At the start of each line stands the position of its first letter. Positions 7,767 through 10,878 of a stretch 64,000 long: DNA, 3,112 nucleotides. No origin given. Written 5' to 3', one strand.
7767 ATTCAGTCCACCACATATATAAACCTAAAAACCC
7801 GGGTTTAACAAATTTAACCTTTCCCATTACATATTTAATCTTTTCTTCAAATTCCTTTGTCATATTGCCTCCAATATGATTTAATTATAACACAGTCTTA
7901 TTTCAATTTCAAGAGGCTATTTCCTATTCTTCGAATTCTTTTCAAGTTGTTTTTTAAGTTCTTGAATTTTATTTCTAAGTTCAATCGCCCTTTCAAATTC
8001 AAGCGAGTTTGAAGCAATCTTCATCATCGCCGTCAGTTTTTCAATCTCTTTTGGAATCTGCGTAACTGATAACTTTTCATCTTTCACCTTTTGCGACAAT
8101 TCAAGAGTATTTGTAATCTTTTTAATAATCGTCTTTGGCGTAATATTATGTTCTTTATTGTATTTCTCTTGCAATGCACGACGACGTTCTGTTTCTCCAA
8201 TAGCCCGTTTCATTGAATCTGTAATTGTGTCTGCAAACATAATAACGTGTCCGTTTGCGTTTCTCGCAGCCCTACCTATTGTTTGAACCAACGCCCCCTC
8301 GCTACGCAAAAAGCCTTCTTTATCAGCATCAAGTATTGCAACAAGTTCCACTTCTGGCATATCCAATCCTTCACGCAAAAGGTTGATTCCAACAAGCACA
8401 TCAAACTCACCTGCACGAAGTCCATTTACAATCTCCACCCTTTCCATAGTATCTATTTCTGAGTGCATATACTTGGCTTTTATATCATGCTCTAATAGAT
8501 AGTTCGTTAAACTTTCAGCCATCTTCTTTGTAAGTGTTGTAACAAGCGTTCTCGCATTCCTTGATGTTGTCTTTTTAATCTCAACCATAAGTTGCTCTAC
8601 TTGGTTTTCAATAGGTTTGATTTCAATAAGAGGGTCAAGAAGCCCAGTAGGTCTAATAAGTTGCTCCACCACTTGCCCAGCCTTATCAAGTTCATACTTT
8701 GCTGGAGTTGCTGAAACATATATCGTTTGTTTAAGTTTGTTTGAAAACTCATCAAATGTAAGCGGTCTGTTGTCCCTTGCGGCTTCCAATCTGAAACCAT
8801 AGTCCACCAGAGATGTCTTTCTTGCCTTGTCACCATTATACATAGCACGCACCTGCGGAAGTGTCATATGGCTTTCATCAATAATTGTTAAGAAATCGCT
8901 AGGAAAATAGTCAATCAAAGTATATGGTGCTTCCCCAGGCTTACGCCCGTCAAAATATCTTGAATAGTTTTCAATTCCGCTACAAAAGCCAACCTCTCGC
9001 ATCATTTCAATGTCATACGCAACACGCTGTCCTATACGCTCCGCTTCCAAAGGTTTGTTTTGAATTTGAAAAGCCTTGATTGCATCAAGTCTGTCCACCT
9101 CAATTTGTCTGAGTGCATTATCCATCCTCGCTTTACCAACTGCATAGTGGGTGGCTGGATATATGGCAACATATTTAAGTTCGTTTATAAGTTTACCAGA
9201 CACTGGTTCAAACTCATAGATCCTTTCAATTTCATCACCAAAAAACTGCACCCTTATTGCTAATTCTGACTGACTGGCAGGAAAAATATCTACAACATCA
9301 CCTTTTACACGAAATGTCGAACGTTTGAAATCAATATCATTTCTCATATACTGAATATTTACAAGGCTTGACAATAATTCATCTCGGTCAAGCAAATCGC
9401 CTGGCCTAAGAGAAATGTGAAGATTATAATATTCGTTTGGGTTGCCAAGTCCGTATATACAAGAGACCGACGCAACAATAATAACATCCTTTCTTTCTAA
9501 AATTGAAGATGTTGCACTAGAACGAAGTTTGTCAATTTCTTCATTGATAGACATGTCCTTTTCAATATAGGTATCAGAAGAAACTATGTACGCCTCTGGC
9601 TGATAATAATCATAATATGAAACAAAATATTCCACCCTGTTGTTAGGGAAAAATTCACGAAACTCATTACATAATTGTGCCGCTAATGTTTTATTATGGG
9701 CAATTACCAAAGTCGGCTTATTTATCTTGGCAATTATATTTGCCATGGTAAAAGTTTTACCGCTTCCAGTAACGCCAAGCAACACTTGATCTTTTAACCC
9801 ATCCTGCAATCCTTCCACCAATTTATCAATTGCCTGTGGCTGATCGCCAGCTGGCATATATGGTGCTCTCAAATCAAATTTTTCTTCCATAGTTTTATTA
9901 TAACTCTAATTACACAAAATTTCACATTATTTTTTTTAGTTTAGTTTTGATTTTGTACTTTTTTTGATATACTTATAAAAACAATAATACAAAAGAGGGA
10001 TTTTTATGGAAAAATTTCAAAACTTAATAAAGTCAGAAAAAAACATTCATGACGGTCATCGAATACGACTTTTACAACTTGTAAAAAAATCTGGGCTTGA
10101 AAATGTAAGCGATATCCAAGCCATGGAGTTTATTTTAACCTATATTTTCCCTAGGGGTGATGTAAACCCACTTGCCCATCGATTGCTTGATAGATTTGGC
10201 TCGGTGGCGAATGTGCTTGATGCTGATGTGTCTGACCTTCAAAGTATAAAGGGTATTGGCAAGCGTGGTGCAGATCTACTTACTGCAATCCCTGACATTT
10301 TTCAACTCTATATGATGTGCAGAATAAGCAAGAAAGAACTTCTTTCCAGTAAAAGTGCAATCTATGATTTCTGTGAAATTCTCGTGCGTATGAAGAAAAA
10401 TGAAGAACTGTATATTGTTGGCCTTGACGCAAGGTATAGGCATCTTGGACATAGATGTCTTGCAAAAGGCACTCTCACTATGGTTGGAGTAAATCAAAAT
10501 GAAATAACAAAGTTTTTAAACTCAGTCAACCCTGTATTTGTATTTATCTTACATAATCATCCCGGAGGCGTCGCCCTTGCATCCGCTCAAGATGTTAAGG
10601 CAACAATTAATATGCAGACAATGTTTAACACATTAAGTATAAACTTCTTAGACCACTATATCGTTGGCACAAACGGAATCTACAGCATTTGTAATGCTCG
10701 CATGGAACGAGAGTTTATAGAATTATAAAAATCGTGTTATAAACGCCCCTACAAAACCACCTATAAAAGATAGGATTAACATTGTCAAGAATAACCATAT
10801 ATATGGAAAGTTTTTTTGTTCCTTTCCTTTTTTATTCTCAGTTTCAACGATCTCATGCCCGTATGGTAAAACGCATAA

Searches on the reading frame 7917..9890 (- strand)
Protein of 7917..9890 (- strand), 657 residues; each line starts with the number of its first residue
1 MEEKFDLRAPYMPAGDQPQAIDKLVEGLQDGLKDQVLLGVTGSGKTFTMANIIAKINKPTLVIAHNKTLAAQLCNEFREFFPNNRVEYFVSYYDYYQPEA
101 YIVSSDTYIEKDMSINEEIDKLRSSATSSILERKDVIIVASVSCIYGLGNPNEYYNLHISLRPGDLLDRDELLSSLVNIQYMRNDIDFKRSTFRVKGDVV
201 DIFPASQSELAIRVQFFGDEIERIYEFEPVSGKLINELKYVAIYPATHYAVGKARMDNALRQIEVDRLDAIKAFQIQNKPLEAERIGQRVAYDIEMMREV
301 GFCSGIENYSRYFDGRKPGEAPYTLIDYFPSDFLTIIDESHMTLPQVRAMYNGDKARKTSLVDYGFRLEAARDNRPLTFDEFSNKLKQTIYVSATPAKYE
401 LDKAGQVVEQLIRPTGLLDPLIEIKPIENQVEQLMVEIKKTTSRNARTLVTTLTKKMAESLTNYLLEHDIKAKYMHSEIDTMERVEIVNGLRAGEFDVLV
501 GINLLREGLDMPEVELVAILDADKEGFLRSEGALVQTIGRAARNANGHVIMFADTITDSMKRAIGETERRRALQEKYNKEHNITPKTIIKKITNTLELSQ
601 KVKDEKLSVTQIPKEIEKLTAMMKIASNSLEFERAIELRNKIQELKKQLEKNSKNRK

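Call 55: search_protein_families(library=pfam, proteins=[window:7917-9890:-], max_evalue=0.001)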
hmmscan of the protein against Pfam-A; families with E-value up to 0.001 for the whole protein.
window:7917-9890:- (657 aa): 6 families
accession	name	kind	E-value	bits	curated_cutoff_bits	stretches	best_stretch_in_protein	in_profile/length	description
PF17757.6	UvrB_inter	-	1.2e-34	118.7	22.9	1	159-249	1-91/91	UvrB interaction domain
PF12344.14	UvrB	-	6.7e-23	80.7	27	1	551-592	1-42/43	Ultra-violet resistance protein B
PF00271.37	Helicase_C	-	1.7e-19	70.5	23.5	1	432-544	4-109/110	Helicase conserved C-terminal domain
PF04851.21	ResIII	-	1.6e-13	51.3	22.5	1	16-138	7-130/164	Type III restriction enzyme, res subunit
PF02151.25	UVR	-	2.8e-08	33.7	21.5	1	614-648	2-36/36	UvrB/uvrC motif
PF00270.35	DEAD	-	2.9e-07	30.8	26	1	17-87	4-77/167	DEAD/DEAH box helicase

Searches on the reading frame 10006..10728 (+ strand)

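Call 55: search_protein_families(library=pfam, proteins=[window:10006-10728:+], max_evalue=0.001)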
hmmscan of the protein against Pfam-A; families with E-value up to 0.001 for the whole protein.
window:10006-10728:+ (240 aa): 3 families
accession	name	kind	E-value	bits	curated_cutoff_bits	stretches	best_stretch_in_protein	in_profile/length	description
PF04002.20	RadC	-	1.4e-22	80.4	22.1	1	114-229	2-117/121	RadC-like JAB domain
PF14520.12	HHH_5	-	1.5e-06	29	27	1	56-92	14-51/57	Helix-hairpin-helix domain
PF12826.13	HHH_2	-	0.00045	20.8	27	1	56-90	15-49/64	Helix-hairpin-helix motif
